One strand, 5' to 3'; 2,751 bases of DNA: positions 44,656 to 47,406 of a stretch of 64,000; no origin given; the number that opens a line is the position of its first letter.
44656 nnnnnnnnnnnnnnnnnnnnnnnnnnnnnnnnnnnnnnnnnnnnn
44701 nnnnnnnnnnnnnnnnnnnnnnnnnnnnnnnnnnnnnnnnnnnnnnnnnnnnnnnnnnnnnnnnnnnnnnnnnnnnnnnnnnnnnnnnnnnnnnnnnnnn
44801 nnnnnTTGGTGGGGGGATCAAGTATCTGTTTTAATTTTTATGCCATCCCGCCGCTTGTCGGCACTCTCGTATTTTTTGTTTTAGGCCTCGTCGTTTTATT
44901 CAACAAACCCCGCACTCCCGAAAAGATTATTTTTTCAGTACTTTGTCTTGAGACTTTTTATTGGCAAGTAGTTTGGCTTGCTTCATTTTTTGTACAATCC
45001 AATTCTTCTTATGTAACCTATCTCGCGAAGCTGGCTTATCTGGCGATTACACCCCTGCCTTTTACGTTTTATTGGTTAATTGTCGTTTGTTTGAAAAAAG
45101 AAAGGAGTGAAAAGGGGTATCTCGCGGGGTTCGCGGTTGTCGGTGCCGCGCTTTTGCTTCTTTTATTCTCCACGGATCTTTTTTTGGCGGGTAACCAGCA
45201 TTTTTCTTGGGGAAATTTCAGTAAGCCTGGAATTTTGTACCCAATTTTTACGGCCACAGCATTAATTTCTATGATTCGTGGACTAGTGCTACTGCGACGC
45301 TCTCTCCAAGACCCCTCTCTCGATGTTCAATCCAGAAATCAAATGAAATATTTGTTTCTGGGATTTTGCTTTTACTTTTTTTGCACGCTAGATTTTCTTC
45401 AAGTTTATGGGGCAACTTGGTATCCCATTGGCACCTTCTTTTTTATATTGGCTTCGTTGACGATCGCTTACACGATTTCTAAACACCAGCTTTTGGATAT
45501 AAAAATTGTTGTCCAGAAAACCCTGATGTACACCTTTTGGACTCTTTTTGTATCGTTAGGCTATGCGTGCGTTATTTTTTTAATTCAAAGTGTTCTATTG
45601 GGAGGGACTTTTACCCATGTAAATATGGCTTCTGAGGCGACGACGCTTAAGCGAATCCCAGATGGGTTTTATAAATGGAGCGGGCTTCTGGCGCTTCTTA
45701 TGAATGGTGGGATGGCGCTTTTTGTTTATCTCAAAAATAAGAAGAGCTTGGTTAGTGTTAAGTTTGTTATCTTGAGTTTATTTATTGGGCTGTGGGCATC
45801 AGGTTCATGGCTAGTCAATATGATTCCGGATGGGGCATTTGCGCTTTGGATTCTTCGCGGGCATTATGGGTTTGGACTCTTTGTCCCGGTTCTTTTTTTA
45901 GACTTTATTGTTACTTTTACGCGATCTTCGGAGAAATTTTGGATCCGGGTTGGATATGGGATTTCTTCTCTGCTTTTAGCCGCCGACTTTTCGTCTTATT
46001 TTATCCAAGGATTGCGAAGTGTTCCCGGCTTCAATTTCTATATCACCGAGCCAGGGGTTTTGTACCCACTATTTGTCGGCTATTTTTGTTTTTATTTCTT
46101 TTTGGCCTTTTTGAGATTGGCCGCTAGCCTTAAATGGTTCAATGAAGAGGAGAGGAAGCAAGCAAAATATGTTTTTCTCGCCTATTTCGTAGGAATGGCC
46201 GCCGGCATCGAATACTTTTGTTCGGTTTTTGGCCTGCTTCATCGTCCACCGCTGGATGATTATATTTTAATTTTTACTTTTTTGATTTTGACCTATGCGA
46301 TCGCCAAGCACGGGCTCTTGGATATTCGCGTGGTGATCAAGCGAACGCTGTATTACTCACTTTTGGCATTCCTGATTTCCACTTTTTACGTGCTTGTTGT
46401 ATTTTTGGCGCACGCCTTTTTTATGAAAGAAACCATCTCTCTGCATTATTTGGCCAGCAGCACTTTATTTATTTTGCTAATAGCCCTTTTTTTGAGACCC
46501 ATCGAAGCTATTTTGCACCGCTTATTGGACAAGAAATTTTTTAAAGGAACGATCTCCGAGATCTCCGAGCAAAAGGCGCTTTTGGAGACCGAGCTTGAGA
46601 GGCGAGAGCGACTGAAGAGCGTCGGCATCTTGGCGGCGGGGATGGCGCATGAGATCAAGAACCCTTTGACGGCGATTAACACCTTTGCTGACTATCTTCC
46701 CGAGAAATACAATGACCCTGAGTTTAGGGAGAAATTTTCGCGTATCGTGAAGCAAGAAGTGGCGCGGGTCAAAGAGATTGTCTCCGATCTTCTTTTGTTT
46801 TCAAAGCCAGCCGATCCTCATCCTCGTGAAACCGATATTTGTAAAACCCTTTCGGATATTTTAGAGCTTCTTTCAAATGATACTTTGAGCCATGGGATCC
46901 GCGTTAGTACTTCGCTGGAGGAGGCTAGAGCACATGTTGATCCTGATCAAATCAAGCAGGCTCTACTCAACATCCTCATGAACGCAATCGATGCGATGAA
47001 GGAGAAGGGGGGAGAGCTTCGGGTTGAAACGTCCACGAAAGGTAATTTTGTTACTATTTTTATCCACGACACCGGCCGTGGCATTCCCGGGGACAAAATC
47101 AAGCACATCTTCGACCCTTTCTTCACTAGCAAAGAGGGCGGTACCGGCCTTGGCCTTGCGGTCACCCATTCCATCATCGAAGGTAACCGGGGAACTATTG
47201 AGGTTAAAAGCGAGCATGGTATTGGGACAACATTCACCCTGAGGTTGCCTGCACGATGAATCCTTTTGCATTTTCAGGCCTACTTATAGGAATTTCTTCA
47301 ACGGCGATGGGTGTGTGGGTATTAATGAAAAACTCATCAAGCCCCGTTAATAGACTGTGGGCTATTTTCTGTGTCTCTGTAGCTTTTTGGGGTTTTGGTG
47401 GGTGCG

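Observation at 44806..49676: Two adjacent kinases each carry an internally duplicated multi-TM sensor module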

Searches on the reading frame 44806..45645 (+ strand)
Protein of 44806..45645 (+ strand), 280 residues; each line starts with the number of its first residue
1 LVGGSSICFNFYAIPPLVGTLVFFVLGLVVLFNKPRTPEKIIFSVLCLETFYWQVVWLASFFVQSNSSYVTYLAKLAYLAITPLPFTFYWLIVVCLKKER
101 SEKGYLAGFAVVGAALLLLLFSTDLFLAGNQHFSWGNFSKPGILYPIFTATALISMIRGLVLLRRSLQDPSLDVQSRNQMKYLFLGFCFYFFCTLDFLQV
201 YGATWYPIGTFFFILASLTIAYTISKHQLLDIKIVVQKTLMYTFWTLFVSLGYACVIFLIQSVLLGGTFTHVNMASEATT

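Call 7: search_protein_families(library=pfam, proteins=[window:44806-45645:+], max_evalue=0.01)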
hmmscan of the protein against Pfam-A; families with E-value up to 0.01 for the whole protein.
window:44806-45645:+ (280 aa): 1 family
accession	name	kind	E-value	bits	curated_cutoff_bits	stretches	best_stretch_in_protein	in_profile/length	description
PF07695.17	7TMR-DISM_7TM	-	0.0024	18.3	29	1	9-144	64-192/205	7TM diverse intracellular signalling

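Call 51: search_protein_families(library=pfam, proteins=[window:44830-45621:+, window:44806-45540:+], max_evalue=10)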
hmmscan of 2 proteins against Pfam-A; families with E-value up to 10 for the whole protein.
window:44830-45621:+ (264 aa): 1 family
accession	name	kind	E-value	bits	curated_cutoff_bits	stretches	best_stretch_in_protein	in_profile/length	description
PF07695.17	7TMR-DISM_7TM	-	0.0023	18.3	29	1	2-136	65-192/205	7TM diverse intracellular signalling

window:44806-45540:+ (245 aa): 2 families
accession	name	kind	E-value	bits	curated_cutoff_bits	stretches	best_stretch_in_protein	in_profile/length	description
PF07695.17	7TMR-DISM_7TM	-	0.0021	18.5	29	1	9-144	64-192/205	7TM diverse intracellular signalling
PF05493.18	ATP_synt_H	-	0.23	12.5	25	1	17-61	3-48/62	ATP synthase subunit H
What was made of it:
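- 44830..45615 (+): K1 module a (type Z): seven TM helices, the conserved turn and TM8. Scanned alone it is not reported by Pfam (calls 7, 51).
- On 7TMR-DISM_7TM (Pfam PF07695): Only K1a matches, at 18.3-18.5 bits and E = 0.002 (calls 7, 51).
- Closest known: 7TMR-DISM receptors. Same: K1a gives a weak match (18.3 bits, E = 0.002; calls 7, 51).
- Checked: K1a alone and the K3 module alone are not reported by Pfam (calls 7, 51).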

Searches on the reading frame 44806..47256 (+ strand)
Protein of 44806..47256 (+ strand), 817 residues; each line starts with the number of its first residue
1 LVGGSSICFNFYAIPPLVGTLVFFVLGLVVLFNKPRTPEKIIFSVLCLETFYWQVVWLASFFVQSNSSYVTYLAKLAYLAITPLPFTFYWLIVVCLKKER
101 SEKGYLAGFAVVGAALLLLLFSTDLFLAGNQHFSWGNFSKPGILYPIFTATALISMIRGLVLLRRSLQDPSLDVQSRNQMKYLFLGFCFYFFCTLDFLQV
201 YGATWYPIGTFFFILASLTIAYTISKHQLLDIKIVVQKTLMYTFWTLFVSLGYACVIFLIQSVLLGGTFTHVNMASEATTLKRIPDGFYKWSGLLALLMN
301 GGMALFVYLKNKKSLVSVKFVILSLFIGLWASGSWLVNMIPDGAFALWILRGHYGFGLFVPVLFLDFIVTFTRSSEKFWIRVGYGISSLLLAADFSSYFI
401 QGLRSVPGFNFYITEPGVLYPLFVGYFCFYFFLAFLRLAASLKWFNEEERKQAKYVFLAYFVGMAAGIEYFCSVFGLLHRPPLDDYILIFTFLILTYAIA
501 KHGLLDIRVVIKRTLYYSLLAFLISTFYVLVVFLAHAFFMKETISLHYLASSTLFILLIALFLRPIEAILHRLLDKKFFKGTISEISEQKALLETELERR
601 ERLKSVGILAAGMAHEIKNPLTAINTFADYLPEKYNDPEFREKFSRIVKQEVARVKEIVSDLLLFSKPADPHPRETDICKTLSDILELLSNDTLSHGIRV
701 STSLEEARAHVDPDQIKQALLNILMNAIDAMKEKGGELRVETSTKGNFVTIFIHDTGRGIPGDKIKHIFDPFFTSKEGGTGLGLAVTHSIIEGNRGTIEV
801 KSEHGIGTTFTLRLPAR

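Call 4: search_protein_families(library=pfam, proteins=[window:44806-47256:+], max_evalue=0.1)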
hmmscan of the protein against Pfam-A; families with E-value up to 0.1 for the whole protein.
window:44806-47256:+ (817 aa): 6 families
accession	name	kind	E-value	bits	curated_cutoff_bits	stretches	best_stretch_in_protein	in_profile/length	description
PF02518.31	HATPase_c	-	1.2e-25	90.5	26.4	1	712-816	2-109/111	Histidine kinase-, DNA gyrase B-, and HSP90-like ATPase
PF16927.11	HisKA_7TM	-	1.5e-22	81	28.6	2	17-232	3-222/224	N-terminal 7TM region of histidine kinase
PF00512.31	HisKA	-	3.5e-12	46.6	26.9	1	609-668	5-63/66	His Kinase A (phospho-acceptor) domain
PF14501.12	HATPase_c_5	-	0.00077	19.8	22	1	716-805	6-93/102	GHKL domain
PF13581.12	HATPase_c_2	-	0.026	15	27.4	1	715-793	31-111/127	Histidine kinase-like ATPase domain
PF13589.12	HATPase_c_3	-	0.072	13.6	25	0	717-775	4-60/137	Histidine kinase-, DNA gyrase B-, and HSP90-like ATPase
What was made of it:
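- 44809..47259 (+): K1: sensor histidine kinase of 816 aa with two 7TM modules (types Z and W). Its stop codon overlaps the K2 start. Pfam finds HisKA_7TM in two stretches, plus HisKA and HATPase_c (call 4).
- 46630..47253 (+): K1 kinase core (HisKA/DHp and HATPase_c). Pfam HisKA at residues 609-668 and HATPase_c at 712-816, counted from 44806 (call 4).
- On HisKA_7TM (Pfam PF16927): In full-length K1, however, the listed stretch is 17-232, which is K1a (call 4).
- On HisKA-type sensor histidine kinase: Pfam HisKA and HATPase_c (call 4).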

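Call 66: find_homologous_proteins(query=window:44809-47256:+, max_evalue=1e-60)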
Query window:44809-47256:+ (816 aa): 17 proteins with E <= 1e-60 among 8000 candidates.
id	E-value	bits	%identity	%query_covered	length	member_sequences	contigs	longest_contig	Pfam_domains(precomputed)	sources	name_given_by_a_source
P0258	0.0e+0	1826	100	100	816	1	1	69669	PF02518.32,PF00512.32,PF16927.12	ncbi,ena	-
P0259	3.1e-227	775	41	99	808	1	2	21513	PF02518.32,PF00512.32,PF16927.12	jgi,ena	-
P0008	1.5e-224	766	61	70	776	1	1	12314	PF02518.32,PF00512.32,PF16927.12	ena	-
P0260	4.5e-217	741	47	97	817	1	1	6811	PF02518.32,PF00512.32,PF16927.12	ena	-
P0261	1.6e-216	740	46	75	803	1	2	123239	PF02518.32,PF00512.32,PF16927.12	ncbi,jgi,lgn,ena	-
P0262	5.9e-211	721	39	97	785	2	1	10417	PF02518.32,PF00512.32,PF16927.12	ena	-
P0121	7.7e-205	701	45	99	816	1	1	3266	PF02518.32,PF00512.32,PF16927.12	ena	-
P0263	9.9e-190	651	43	65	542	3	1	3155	PF02518.32,PF00512.32,PF16927.12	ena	-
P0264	1.9e-186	640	45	70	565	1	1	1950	PF02518.32,PF00512.32,PF16927.12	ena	-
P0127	3.9e-171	589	40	99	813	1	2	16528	PF02518.32,PF00512.32,PF16927.12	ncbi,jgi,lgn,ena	-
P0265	6.5e-96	341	42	49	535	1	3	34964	PF02518.32,PF00512.32,PF14501.13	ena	-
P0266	9.8e-93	330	44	36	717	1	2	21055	PF13185.13,PF02518.32,PF13492.13,PF16927.12,PF14501.13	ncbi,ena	-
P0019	1.4e-76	277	37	29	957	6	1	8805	PF13185.13,PF01590.33,PF02518.32,PF00512.32,PF16927.12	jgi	jgi:two-component system NtrC family sensor kinase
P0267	3.3e-72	262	36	28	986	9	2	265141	PF13185.13,PF01590.33,PF02518.32,PF13492.13,PF00512.32,PF16927.12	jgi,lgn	jgi:two-component system NtrC family sensor kinase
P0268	2.6e-68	249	41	27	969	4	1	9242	PF13185.13,PF01590.33,PF02518.32,PF13492.13,PF00512.32,PF16927.12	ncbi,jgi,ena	-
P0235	2.1e-67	246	48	31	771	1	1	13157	PF02518.32,PF16927.12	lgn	-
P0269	1.3e-66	244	41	27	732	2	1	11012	PF13185.13,PF01590.33,PF02518.32,PF13492.13,PF00512.32,PF16927.12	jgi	jgi:signal transduction histidine kinase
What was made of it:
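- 44809..47259 (+): NCBI's own call is identical to the translation from GTG 44809 (call 66).
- Checked: K1 runs 44809 (GTG, which is NCBI's own call, 816 aa, call 66) or 44806 (TTG) to 47259.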

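Call 69: find_encoding_contigs(protein=P0261, flank=10000, max_places=1)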
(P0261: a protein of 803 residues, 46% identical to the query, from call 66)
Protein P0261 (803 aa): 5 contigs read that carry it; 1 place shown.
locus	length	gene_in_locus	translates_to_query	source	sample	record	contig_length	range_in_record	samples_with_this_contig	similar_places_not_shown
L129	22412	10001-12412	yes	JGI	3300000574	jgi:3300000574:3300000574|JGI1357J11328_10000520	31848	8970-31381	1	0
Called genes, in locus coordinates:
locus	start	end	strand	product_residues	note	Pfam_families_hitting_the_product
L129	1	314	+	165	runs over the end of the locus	-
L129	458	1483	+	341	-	PF02899:Phage_int_SAM_1, PF13495:Phage_int_SAM_4 (faint), PF00589:Phage_integrase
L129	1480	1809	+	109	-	-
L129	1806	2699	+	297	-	PF02899:Phage_int_SAM_1, PF00589:Phage_integrase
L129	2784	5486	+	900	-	-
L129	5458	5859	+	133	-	-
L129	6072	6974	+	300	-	PF01797:Y1_Tnp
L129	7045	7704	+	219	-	-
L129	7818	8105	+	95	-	-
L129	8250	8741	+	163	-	PF12844:HTH_19, PF13560:HTH_31, PF01381:HTH_3, PF13412:HTH_24 (faint), PF13443:HTH_26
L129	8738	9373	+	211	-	PF19502:DUF6036 (faint)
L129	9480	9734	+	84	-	PF02604:PhdYeFM_antitox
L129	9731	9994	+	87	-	PF15781:ParE-like_toxin (weak)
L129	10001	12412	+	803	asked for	PF16927:HisKA_7TM, PF00512:HisKA, PF02518:HATPase_c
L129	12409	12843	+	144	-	PF13366:PDDEXK_3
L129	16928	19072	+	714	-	PF16927:HisKA_7TM, PF13492:GAF_3 (weak), PF02518:HATPase_c, PF14501:HATPase_c_5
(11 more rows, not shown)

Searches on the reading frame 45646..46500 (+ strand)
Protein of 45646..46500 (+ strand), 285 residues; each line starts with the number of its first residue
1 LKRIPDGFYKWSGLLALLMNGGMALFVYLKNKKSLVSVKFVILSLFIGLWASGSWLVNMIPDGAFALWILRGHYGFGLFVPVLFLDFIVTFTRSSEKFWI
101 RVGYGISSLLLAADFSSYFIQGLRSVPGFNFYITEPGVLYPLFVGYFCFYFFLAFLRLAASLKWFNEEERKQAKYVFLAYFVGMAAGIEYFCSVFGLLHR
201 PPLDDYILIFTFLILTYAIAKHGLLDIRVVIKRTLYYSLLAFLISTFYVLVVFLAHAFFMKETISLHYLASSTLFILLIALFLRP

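Call 7: search_protein_families(library=pfam, proteins=[window:45646-46500:+], max_evalue=0.01)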
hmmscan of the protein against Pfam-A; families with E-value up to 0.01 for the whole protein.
window:45646-46500:+ (285 aa): 1 family
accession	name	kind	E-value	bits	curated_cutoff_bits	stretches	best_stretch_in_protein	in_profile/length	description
PF16927.11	HisKA_7TM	-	2.2e-13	51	28.6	1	14-227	3-222/224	N-terminal 7TM region of histidine kinase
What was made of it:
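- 45637..46440 (+): K1 module b (type W). Pfam HisKA_7TM 51 bits when scanned alone (call 7).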
